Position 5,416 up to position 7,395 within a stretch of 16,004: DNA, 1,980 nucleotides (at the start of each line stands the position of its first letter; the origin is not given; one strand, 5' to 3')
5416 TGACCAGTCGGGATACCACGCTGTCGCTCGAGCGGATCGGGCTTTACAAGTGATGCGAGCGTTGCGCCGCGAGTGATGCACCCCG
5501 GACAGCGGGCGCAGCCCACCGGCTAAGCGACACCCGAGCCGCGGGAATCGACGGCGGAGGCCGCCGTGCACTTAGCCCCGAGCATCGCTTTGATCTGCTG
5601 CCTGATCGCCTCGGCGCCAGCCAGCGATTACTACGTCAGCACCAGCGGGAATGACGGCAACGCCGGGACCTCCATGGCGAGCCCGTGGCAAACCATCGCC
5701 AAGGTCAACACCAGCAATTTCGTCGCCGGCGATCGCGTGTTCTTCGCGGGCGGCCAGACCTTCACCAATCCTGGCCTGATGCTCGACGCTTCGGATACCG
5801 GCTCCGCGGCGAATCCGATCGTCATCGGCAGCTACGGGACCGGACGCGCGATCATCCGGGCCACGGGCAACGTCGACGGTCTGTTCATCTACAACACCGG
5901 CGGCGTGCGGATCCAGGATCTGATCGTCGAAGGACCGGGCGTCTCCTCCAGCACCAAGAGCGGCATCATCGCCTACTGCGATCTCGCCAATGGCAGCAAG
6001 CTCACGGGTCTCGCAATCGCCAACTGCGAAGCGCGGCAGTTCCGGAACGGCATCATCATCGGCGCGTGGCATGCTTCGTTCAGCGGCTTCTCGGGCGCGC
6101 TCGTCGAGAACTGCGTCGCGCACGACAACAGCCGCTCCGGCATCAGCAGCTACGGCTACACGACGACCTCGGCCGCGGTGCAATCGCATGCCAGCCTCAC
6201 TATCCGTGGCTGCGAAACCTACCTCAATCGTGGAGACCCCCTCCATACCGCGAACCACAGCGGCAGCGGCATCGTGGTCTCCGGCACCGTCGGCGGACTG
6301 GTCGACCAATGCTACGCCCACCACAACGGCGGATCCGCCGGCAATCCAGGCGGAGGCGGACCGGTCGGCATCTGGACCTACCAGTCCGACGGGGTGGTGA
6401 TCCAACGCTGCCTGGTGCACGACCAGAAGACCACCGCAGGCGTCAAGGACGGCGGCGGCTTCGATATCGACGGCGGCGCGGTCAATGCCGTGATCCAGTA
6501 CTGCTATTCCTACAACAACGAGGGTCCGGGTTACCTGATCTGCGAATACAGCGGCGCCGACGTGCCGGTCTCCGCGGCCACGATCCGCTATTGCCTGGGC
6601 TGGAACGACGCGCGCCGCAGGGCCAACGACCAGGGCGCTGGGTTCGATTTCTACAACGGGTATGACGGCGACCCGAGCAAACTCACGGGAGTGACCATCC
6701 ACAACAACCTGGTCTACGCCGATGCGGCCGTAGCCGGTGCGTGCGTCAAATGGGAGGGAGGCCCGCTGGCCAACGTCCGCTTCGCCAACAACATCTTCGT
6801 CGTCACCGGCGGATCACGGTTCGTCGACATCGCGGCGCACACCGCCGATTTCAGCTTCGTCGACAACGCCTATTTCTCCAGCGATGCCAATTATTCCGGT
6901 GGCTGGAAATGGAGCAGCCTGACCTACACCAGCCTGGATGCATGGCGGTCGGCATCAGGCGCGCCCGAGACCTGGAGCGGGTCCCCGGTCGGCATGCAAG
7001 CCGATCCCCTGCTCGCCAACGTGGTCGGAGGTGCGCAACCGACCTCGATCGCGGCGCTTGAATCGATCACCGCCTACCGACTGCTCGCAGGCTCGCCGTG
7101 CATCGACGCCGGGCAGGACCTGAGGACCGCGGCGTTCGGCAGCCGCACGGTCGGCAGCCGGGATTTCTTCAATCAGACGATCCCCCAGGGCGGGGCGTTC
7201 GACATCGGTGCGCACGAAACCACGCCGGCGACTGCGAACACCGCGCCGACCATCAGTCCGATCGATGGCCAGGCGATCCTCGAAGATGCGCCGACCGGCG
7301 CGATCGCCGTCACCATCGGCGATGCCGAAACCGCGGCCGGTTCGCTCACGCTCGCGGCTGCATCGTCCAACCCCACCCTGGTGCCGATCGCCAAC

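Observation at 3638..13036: Candidate surface-signalling module: ECF sigma / FecR-like anti-sigma with a glycan-binding-type sensor domain, a beta-helix surface enzyme, a giant PATR-IPT-MBG adhesin and a poly-Gly lipoprotein, all co-directional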

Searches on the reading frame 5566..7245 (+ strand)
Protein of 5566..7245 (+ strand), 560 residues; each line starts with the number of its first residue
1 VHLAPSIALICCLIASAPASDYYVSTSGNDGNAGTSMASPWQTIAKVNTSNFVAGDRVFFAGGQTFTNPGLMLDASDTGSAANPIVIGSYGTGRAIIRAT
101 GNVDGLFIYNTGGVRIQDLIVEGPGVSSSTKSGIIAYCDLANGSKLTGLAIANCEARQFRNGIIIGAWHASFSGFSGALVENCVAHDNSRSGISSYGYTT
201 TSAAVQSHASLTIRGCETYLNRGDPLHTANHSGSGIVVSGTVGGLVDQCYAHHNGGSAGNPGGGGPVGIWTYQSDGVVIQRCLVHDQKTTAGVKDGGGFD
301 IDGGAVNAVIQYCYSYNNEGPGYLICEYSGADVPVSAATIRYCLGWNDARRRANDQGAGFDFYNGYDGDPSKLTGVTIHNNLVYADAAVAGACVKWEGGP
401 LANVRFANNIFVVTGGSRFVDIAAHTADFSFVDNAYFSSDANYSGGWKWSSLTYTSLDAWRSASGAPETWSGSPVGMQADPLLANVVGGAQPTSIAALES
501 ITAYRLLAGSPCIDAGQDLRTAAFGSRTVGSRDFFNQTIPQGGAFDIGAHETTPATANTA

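Call 35: find_homologous_proteins(query=window:5566-7245:+, max_evalue=1e-10)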
Query window:5566-7245:+ (560 aa): 1143 proteins with E <= 1e-10 among 8000 candidates; the best 120 are listed.
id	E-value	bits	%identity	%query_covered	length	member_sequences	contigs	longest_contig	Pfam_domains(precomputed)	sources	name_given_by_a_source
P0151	0.0e+0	1267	100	100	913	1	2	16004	PF13229.13,PF17963.8,PF17892.8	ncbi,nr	ncbi:MAG: right-handed parallel beta-helix repeat-containing protein [Planctomycetes bacterium]|nr:r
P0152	8.0e-208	710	59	96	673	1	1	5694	PF13229.13,PF09479.17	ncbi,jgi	jgi:hypothetical protein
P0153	3.5e-207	708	58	99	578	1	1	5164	PF13229.13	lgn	-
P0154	1.3e-204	699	56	98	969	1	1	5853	PF13229.13,PF09479.17,PF17963.8,PF17892.8,PF19077.7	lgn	-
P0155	2.1e-201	689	58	95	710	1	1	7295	PF13229.13,PF03160.21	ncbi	-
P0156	2.0e-191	656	55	98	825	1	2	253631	PF07679.23,PF13229.13,PF13895.13,PF13927.13,PF22842.4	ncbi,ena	ncbi:MAG: right-handed parallel beta-helix repeat-containing protein [Planctomycetota bacterium]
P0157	4.3e-190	651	54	98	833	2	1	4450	PF07679.23,PF13229.13,PF13927.13,PF22842.4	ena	-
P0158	1.3e-188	647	54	97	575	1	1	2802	PF13229.13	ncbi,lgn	-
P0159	5.0e-188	645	54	97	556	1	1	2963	PF13229.13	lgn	-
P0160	6.9e-180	618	52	95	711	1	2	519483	PF13229.13,PF22842.4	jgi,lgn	jgi:hypothetical protein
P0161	2.3e-176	606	52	96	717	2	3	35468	PF13229.13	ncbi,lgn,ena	-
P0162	1.8e-175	603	56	86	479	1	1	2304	PF13229.13,PF22842.4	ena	-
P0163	3.5e-173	596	50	98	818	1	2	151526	PF16318.12,PF00754.32,PF13229.13,PF22633.4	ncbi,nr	ncbi:MAG: discoidin domain-containing protein [Verrucomicrobia bacterium]|nr:discoidin domain-contai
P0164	9.2e-170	584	51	97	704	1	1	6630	PF13229.13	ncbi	-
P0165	1.0e-163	564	48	98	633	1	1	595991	PF13229.13,PF22842.4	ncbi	-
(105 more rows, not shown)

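Call 37: find_encoding_contigs(protein=P0160, flank=7000, max_places=1)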
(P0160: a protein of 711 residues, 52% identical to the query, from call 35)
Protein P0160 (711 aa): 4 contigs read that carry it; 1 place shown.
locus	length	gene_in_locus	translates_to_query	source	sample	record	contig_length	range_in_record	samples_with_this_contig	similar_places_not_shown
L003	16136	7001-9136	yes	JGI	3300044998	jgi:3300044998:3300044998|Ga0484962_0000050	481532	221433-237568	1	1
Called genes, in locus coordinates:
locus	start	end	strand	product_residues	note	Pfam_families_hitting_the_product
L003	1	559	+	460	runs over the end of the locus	PF14587:Glyco_hydr_30_2 (faint), PF02055:Glyco_hydro_30 (weak)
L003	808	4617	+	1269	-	PF07691:PA14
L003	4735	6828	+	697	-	PF22842:Pel9A-like_beta_helix, PF13229:Beta_helix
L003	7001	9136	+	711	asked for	PF22842:Pel9A-like_beta_helix (faint), PF13229:Beta_helix (weak)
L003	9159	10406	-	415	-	PF04055:Radical_SAM, PF13186:SPASM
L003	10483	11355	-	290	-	PF19799:DUF6282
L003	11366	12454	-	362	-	PF03781:FGE-sulfatase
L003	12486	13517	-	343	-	-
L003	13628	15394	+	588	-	-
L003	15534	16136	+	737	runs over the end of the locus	-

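Call 38: find_encoding_contigs(protein=P0163, flank=7000, max_places=1)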
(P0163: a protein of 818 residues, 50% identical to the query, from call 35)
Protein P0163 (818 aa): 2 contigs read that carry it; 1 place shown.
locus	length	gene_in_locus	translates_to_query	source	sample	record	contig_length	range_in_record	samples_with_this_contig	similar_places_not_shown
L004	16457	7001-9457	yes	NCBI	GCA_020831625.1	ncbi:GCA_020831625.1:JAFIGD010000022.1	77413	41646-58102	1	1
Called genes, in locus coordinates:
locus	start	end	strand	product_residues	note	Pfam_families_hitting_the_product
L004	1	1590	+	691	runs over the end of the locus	-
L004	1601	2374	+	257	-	PF00005:ABC_tran, PF02463:SMC_N (weak)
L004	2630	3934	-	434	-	PF00890:FAD_binding_2 (weak), PF01134:GIDA (weak), PF01266:DAO (faint), PF01946:Thi4 (weak), PF05834:Lycopene_cycl (faint), PF07992:Pyr_redox_2 (weak), PF12831:FAD_oxidored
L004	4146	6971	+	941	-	PF22842:Pel9A-like_beta_helix, PF07602:DUF1565, PF00754:F5_F8_type_C, PF22633:F5_F8_type_C_2, PF00754:F5_F8_type_C, PF22633:F5_F8_type_C_2, PF00754:F5_F8_type_C, PF22633:F5_F8_type_C_2, +1 more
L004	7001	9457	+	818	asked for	PF16318:DUF4957 (faint), PF13229:Beta_helix, PF00754:F5_F8_type_C, PF22633:F5_F8_type_C_2, PF00754:F5_F8_type_C, PF22633:F5_F8_type_C_2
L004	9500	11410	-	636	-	-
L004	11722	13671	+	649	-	PF01839:FG-GAP (faint), PF13517:FG-GAP_3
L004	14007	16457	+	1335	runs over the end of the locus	PF02210:Laminin_G_2 (weak), PF13385:Laminin_G_3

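Call 39: find_encoding_contigs(protein=P0165, flank=7000, max_places=1)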
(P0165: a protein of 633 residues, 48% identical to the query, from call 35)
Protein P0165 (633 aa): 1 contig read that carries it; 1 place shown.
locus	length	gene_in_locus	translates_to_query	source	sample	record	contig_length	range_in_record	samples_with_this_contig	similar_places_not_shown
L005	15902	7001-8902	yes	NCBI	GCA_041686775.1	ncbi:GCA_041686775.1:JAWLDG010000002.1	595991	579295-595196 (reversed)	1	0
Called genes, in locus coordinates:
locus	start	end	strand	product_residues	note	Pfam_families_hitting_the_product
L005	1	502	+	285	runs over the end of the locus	PF05107:Cas_Cas7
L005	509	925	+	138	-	PF07929:PRiA4_ORF3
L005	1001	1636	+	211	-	PF01930:Cas_Cas4, PF12705:PDDEXK_1 (faint)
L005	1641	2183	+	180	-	PF05635:23S_rRNA_IVP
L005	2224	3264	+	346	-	PF01867:Cas_Cas1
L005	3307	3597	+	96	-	PF09827:CRISPR_Cas2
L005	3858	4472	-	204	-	-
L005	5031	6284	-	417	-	PF04851:ResIII, PF00270:DEAD, PF00271:Helicase_C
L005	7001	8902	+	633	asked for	PF22842:Pel9A-like_beta_helix (weak), PF13229:Beta_helix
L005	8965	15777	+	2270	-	-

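Call 40: find_encoding_contigs(protein=P0155, flank=7000, max_places=1)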
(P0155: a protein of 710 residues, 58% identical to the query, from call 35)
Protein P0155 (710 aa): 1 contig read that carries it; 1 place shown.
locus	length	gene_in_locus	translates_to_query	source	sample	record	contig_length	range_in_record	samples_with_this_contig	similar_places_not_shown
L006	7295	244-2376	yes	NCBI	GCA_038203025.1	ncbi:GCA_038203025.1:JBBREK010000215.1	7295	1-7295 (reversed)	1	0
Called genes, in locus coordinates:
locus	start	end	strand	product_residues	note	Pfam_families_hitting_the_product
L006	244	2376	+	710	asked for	PF13229:Beta_helix, PF03160:Calx-beta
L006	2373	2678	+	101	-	PF04542:Sigma70_r2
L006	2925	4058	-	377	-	-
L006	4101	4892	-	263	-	PF03167:UDG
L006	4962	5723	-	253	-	PF06182:ABC2_membrane_6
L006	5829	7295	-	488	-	?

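Call 41: find_encoding_contigs(protein=P0152, flank=7000, max_places=1)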
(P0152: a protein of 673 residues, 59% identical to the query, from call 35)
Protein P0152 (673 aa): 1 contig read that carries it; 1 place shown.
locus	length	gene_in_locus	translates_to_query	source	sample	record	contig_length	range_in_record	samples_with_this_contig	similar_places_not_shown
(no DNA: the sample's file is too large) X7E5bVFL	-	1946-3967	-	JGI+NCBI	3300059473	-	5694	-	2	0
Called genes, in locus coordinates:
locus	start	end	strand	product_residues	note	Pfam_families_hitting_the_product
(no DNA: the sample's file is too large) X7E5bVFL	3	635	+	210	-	?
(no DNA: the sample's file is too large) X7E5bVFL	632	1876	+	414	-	PF04773:FecR, PF03425:CBM_11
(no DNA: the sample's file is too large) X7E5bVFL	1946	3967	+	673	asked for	PF13229:Beta_helix, PF09479:Flg_new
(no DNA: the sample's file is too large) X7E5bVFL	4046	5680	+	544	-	PF01676:Metalloenzyme, PF06415:iPGM_N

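Call 42: find_encoding_contigs(protein=P0161, flank=7000, max_places=1)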
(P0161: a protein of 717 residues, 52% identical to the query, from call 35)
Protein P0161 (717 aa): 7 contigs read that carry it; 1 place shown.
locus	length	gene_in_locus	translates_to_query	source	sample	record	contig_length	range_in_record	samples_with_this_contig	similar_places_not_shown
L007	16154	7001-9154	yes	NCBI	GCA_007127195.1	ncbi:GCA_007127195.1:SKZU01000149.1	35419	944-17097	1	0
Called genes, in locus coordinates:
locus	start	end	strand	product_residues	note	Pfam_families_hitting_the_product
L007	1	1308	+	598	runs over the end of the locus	PF02449:Glyco_hydro_42 (faint)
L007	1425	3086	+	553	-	PF05345:He_PIG, PF16499:Melibiase_2, PF17801:Melibiase_C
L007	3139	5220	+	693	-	-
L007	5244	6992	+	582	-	PF16227:DUF4886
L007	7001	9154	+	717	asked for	PF13229:Beta_helix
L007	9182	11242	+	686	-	-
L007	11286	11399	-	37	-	-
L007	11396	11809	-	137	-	-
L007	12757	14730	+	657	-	PF00474:SSF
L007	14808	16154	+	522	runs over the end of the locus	PF00884:Sulfatase, PF01663:Phosphodiest (faint), PF16347:SGSH_C (faint)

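Call 43: find_encoding_contigs(protein=P0154, flank=7000, max_places=1)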
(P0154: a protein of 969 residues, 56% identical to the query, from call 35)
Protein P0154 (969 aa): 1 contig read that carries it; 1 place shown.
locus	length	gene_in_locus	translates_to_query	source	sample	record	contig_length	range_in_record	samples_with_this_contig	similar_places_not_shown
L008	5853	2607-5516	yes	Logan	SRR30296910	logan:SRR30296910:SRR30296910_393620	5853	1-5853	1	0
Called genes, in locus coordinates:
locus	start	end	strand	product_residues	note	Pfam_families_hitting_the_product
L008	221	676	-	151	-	PF00334:NDK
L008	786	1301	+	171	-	PF04542:Sigma70_r2, PF08281:Sigma70_r4_2 (weak)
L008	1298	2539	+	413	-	PF04773:FecR, PF03425:CBM_11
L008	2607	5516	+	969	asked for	PF13229:Beta_helix, PF09479:Flg_new (weak), PF17892:Cadherin_5, PF17963:Big_9, PF19077:Big_13 (weak)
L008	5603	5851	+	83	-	?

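Call 46: find_encoding_contigs(protein=P0153, flank=7000, max_places=1)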
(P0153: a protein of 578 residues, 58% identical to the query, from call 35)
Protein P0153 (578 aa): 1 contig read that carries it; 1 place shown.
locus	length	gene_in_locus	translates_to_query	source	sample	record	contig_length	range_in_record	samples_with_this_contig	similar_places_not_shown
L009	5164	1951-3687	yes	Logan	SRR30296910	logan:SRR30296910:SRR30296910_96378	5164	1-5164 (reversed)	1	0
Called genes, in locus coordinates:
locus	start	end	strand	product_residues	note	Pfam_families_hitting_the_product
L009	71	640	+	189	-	PF04542:Sigma70_r2, PF08281:Sigma70_r4_2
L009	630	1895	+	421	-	PF04773:FecR (weak), PF03425:CBM_11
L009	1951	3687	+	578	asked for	PF13229:Beta_helix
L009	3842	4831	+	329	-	-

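Call 49: search_solved_structures(query=A4, max_evalue=0.01, show_alignments=1)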
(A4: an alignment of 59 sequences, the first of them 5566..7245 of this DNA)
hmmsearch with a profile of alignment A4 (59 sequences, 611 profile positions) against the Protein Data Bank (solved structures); distinct sequences matched with E-value up to 0.01: 6.
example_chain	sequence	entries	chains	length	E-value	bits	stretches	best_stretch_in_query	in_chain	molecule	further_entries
7v6m_A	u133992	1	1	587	1.3e-39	139.3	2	20-98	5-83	Fibronectin type III domain-containing protein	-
7v6i_A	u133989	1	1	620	2.3e-39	138.4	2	20-97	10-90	Lacto-N-biosidase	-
5gqc_A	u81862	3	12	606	7.3e-38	133.5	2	18-102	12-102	Lacto-N-biosidase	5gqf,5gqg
24mr_A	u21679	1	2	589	9.1e-36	126.6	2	24-102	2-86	Lacto-N-biosidase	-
6kqs_A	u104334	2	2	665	3.4e-27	98.3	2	25-110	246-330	lacto-N-biosidase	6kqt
5olq_A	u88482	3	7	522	5.4e-05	24.9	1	24-69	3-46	Rhamnogalacturonan lyase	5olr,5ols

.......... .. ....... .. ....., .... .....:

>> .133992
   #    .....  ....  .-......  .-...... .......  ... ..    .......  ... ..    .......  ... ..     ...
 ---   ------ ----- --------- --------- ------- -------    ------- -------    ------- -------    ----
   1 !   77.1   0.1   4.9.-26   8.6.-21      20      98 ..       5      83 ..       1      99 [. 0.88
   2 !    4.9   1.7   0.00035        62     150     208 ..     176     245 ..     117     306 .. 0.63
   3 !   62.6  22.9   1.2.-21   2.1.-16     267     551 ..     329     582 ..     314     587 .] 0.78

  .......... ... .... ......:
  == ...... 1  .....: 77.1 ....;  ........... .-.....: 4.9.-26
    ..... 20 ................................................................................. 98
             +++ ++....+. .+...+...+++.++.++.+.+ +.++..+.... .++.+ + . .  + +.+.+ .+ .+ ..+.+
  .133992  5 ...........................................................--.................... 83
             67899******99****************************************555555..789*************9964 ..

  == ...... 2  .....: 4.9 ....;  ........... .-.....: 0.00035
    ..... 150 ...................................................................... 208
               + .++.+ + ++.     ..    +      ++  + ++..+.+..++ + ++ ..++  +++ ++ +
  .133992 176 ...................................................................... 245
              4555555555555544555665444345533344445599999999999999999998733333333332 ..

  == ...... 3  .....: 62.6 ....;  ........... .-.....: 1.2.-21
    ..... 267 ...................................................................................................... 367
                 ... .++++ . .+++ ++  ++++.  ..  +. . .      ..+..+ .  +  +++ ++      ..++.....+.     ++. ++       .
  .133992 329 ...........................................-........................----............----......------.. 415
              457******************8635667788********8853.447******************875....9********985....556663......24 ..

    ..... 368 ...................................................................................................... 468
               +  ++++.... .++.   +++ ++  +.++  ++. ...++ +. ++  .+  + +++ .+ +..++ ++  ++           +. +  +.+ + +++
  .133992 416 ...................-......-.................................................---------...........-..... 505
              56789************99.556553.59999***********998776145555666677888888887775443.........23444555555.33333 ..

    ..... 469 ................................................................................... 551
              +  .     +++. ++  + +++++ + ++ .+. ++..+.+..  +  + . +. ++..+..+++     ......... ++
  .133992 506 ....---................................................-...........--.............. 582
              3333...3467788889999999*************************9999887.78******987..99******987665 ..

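Call 64: predict_structure(alignment_id=A4)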
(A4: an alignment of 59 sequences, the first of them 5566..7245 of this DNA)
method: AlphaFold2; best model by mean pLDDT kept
length: 560 residues; sequences in the alignment: 59
mean_pLDDT: 94.9   pTM: 0.94
mean pLDDT of the five models: 94.9, 94.3, 94.2, 94.1, 93.3
residues with pLDDT >= 90: 504; 70-90: 34; 50-70: 21; < 50: 1
segments of 3 or more residues with pLDDT < 50: none
pLDDT, mean of each block of 10 residues (from residue 1): 60 70 98 98 98 98 97 98 98 97 97 99 96 98 98 98 98 98 98 95 94 99 92 96 98 93 84 98 96 89 97 98 95 96 98 92 95 98 96 96 98 98 97 98 98 98 95 97 97 98 97 97 95 96 95 74
secondary structure, 60 per line:
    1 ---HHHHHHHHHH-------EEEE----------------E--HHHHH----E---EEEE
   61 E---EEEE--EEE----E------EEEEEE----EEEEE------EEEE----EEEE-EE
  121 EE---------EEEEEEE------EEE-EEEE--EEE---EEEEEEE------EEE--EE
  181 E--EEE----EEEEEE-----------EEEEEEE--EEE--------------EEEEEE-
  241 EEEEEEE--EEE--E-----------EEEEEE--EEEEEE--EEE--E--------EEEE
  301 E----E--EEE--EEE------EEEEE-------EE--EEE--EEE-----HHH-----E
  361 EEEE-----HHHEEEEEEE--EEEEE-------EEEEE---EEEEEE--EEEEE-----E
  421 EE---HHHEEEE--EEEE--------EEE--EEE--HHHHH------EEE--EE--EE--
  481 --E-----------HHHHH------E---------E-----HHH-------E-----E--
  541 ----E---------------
elements in order: H4-13 E21-24 H44-48 E57-61 E65-68 E71-73 E85-90 E95-99 E106-109 E114-117 E119-122 E132-138 E145-147 E149-152 E155-157 E161-167 E174-176 E179-181 E184-186 E191-196 E208-214 E217-219 E234-239 E241-247 E250-252 E267-272 E275-280 E283-285 E297-301 E309-311 E314-316 E323-327 E339-341 E344-346 E360-364 E373-379 E382-386 E394-398 E402-407 E410-414 E420-422 E429-432 E435-438 E447-449 E452-454 H457-461 E468-470 H495-499

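Call 66: search_protein_families(library=pfam, proteins=[L009:3842-4831:+, L008:5603-5851:+], max_evalue=0.01)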
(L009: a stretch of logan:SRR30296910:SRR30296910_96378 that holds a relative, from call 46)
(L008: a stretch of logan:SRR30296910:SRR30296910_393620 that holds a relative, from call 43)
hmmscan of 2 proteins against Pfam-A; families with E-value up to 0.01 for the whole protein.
L009:3842-4831:+ (329 aa): 0 families

L008:5603-5851:+ (83 aa): 1 family
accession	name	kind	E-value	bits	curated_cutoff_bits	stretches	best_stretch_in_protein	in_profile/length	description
PF01676.23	Metalloenzyme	-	5e-14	52.9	24.3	1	17-81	2-59/252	Metalloenzyme superfamily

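Call 68: fold_search(model_id=the predicted structure, library=pdb)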
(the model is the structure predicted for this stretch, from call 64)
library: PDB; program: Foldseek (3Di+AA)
matches with E <= 10: 503; with E <= 0.001: 67
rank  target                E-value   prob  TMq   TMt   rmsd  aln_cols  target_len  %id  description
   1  5gqc_A                5.3e-16  1.00  0.68  0.65   5.2       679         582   20  Crystal structure of lacto-N-biosidase LnbX from Bifidobacterium longum subsp. longum, ligand-free form (released 2017-04-19)
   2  7v6i_A                8.4e-16  1.00  0.67  0.63   5.6       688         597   19  Crystal structure of lacto-N-biosidase BsaX from Bifidobacterium saguini, lacto-N-biose complex (released 2022-02-09)
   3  5gqc_D                9.6e-16  1.00  0.70  0.68   4.5       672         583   19  Crystal structure of lacto-N-biosidase LnbX from Bifidobacterium longum subsp. longum, ligand-free form (released 2017-04-19)
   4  7v6m_A                4.8e-15  1.00  0.68  0.67   6.0       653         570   18  Crystal structure of lacto-N-biosidase TnX from Tynzenella nexilis, lacto-N-biose complex (released 2022-02-09)
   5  6kqs_A                4.5e-11  1.00  0.50  0.46   4.1       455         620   18  Crystal Structure of GH136 lacto-N-biosidase from Eubacterium ramulus - selenomethionine derivative (released 2020-06-10)
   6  6kqt_A                1.1e-10  1.00  0.51  0.46   4.7       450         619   18  Crystal Structure of GH136 lacto-N-biosidase from Eubacterium ramulus - native protein (released 2020-06-10)
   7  1ru4                  3.1e-08  1.00  0.39  0.51  11.8       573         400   16  Crystal structure of pectate lyase Pel9A (released 2004-04-13)
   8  3vst_A                4.8e-08  1.00  0.44  0.39  12.5       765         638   11  The complex structure of XylC with Tris (released 2013-02-27)
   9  5olr_A                2.1e-07  1.00  0.35  0.44   8.5       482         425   16  Rhamnogalacturonan lyase (released 2017-11-29)
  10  5olr_C                2.2e-07  1.00  0.36  0.45  12.5       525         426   15  Rhamnogalacturonan lyase (released 2017-11-29)
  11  5olq_C                3.5e-07  1.00  0.37  0.47  10.0       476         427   17  Rhamnogalacturonan lyase (released 2017-11-29)
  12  5olq_A                6.0e-07  1.00  0.36  0.44   9.6       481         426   16  Rhamnogalacturonan lyase (released 2017-11-29)
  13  7dmk_B                3.6e-06  1.00  0.28  0.22  19.6       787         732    9  PL6 alginate lyase BcAlyPL6 (released 2021-10-06)
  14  7o78_A                1.5e-05  1.00  0.44  0.49   7.0       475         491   13  Structure of the PL6 family chondroitinase B from Pseudopedobacter saltans, Pedsa3807 (released 2021-07-28)
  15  7dmk_C                1.9e-05  1.00  0.25  0.20  20.0       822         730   10  PL6 alginate lyase BcAlyPL6 (released 2021-10-06)
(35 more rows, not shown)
